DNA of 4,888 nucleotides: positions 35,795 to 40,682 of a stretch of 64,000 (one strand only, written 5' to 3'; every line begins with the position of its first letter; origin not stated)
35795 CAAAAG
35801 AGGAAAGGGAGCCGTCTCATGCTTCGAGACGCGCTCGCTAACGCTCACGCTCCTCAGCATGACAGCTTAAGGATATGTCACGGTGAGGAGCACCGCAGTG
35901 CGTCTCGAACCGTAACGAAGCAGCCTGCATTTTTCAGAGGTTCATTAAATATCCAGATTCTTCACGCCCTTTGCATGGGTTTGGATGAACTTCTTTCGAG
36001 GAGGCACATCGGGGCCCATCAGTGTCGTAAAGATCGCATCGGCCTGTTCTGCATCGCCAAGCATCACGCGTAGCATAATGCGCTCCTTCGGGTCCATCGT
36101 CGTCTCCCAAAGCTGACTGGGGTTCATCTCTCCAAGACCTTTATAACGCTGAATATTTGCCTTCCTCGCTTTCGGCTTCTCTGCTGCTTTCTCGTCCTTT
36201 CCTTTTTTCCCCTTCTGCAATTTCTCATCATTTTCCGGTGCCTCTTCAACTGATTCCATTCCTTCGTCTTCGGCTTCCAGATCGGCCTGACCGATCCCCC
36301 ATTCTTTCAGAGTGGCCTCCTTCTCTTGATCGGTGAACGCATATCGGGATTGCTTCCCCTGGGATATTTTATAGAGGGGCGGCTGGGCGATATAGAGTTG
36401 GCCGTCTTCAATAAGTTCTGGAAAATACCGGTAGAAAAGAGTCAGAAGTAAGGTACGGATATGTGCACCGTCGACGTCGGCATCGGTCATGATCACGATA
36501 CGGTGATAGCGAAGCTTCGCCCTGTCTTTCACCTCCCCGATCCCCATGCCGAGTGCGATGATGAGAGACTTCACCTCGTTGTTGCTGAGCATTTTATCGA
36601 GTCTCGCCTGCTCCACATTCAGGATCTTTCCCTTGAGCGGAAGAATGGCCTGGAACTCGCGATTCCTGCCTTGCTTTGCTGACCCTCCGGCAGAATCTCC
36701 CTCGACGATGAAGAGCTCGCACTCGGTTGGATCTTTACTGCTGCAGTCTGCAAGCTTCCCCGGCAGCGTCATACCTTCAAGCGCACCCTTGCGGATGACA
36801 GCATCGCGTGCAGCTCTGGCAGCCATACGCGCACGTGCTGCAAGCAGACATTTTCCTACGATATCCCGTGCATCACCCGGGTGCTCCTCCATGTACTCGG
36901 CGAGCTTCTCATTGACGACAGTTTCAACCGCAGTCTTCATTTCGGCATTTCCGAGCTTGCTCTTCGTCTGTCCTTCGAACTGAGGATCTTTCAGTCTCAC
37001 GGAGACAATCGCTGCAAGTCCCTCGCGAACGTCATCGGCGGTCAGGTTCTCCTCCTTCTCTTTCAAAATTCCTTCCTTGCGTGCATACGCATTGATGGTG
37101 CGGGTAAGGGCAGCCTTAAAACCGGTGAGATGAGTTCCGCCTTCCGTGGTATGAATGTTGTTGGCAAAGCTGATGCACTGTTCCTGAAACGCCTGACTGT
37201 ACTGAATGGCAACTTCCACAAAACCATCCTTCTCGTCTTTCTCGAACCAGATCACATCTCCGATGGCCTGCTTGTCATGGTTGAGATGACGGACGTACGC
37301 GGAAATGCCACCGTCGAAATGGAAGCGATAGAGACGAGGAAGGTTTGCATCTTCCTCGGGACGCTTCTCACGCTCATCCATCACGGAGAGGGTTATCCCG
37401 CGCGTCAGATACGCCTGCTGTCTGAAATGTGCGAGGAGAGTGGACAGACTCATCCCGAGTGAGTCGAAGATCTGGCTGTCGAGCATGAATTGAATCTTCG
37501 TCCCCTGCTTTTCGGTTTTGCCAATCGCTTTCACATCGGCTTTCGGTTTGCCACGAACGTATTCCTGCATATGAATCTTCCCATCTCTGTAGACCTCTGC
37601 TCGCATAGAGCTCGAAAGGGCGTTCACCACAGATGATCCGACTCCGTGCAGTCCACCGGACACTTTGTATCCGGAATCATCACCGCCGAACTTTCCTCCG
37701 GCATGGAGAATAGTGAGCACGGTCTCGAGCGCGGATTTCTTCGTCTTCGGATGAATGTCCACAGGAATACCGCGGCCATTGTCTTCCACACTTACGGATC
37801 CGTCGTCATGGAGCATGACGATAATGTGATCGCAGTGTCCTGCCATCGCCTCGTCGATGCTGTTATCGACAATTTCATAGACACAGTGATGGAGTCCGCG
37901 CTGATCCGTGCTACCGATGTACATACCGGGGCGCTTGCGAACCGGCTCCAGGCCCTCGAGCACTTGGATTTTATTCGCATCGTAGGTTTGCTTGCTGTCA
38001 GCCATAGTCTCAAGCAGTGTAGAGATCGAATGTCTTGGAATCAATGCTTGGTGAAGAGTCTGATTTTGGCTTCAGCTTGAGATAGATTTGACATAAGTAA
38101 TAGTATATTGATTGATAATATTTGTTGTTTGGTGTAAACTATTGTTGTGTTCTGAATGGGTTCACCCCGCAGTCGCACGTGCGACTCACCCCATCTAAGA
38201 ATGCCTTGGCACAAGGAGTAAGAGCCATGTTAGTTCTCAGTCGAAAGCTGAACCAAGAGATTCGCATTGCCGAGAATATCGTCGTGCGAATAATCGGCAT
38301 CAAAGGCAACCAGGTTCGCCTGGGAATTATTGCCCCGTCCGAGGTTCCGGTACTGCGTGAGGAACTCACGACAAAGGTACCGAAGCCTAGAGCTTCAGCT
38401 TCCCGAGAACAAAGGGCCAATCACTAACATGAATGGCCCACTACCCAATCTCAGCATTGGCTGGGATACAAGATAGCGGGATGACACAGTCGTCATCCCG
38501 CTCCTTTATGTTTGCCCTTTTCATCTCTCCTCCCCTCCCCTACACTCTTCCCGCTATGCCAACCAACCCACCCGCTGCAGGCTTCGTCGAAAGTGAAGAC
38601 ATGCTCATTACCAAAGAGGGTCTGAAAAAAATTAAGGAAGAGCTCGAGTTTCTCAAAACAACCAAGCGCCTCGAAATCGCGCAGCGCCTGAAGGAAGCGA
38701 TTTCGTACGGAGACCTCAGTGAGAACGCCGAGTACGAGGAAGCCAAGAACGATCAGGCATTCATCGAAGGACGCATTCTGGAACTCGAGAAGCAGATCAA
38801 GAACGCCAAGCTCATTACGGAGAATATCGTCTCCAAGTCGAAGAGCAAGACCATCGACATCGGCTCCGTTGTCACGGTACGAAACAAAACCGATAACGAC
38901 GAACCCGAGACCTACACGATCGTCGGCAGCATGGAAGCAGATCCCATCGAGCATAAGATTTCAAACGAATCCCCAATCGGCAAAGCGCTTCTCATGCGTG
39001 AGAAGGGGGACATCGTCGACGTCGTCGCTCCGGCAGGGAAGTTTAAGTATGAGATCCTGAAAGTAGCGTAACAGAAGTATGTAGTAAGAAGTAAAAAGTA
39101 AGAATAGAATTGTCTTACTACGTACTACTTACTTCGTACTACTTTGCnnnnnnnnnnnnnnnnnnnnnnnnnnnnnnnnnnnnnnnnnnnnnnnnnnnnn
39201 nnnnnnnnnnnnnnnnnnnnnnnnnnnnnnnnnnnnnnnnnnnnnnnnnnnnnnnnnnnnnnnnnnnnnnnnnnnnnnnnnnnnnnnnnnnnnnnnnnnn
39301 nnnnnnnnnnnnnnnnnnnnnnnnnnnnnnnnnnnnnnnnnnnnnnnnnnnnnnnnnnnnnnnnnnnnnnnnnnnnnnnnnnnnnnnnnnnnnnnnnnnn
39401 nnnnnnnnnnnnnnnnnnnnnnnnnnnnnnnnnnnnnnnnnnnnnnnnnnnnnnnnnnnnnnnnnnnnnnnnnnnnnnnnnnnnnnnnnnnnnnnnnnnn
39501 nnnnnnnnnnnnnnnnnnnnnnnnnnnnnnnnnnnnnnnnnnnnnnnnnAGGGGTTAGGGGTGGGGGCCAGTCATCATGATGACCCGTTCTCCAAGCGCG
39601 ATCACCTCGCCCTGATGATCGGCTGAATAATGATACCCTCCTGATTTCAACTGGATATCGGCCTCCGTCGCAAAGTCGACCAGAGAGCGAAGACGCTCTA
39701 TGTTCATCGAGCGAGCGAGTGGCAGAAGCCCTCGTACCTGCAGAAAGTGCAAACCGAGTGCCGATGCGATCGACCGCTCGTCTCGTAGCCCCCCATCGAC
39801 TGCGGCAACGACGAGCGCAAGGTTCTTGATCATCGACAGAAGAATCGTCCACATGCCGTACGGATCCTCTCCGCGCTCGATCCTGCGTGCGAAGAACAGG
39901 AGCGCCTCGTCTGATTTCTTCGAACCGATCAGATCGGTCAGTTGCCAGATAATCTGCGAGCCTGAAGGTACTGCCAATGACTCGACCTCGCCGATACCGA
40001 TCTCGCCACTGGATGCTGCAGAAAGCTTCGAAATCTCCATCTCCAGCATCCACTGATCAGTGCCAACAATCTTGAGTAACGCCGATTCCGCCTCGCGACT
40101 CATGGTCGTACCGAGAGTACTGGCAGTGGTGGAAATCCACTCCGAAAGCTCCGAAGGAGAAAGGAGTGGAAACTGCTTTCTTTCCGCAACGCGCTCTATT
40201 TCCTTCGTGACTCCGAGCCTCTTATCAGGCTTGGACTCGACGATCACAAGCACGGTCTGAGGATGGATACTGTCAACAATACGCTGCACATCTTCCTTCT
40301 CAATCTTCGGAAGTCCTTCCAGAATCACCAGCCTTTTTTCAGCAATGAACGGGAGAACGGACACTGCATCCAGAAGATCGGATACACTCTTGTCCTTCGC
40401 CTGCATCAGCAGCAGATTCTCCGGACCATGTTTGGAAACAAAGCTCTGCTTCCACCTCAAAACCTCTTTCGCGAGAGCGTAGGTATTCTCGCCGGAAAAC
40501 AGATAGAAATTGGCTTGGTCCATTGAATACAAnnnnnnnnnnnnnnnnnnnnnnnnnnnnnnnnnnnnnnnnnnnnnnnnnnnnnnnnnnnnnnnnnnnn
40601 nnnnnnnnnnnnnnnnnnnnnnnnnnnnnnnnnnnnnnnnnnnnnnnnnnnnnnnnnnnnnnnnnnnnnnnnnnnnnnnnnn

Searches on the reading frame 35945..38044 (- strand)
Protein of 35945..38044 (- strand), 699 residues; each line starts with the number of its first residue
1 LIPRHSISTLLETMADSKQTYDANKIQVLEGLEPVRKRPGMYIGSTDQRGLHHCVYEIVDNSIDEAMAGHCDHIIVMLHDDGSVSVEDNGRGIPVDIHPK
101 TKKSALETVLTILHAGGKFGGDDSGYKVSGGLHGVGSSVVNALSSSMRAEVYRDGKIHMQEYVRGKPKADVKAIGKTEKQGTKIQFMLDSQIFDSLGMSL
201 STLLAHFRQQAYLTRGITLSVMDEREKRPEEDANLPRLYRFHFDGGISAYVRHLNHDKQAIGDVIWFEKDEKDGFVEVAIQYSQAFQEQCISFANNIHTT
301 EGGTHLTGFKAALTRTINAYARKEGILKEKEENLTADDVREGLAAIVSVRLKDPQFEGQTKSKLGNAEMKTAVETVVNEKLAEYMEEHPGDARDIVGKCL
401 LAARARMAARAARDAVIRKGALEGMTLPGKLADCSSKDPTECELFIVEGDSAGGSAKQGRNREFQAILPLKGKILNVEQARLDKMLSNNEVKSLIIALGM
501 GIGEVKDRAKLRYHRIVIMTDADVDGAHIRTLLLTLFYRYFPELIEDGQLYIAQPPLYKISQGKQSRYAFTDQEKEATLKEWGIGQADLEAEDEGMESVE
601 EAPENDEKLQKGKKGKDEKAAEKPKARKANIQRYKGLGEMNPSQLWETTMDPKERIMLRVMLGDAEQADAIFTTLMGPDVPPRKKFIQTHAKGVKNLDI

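Call 58: search_protein_families(library=pfam, proteins=[window:35945-38044:-], max_evalue=0.001)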
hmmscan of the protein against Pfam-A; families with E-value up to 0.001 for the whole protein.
window:35945-38044:- (699 aa): 4 families
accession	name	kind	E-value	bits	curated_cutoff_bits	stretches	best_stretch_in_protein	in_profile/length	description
PF00204.31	DNA_gyraseB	-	9.5e-60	201.4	27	1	246-414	1-172/173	DNA gyrase B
PF00986.26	DNA_gyraseB_C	-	7.8e-29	100.1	29.8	1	627-688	2-63/63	DNA gyrase B subunit, carboxyl terminus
PF01751.28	Toprim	-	2e-19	70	23.1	1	443-554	1-95/96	Toprim domain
PF02518.31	HATPase_c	-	8.6e-18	65.2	26.4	1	46-190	1-109/111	Histidine kinase-, DNA gyrase B-, and HSP90-like ATPase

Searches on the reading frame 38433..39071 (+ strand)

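Call 58: search_protein_families(library=pfam, proteins=[window:38433-39071:+], max_evalue=0.001)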
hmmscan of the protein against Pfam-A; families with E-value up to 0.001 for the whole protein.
window:38433-39071:+ (212 aa): 2 families
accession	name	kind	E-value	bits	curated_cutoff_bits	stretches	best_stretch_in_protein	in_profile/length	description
PF03449.20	GreA_GreB_N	-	7.3e-27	93.8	24.5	1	58-126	2-70/71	Transcription elongation factor, N-terminal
PF01272.25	GreA_GreB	-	2.6e-24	85.4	26.9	1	138-211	3-75/77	Transcription elongation factor, GreA/GreB, C-term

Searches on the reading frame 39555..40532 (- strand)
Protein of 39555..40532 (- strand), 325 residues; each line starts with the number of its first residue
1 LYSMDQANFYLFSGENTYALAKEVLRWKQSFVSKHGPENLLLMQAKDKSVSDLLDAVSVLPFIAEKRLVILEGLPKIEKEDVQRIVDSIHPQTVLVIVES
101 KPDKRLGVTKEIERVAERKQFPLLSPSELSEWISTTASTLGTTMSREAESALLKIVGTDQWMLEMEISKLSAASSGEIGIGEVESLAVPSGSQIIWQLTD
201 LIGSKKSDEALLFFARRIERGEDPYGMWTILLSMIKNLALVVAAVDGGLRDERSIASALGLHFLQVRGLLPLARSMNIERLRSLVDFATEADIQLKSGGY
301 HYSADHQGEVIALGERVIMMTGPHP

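Call 58: search_protein_families(library=pfam, proteins=[window:39555-40532:-], max_evalue=0.001)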
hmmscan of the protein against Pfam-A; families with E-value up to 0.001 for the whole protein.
window:39555-40532:- (325 aa): 2 families
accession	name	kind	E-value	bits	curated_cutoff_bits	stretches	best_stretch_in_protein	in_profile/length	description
PF21694.2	DNA_pol3_delta_C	-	1.7e-10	41.4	27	1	193-300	2-108/121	DNA polymerase III delta subunit, C-terminal domain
PF06144.19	DNA_pol3_delta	-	6.7e-07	29.8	21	1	10-116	1-118/124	DNA polymerase III, delta subunit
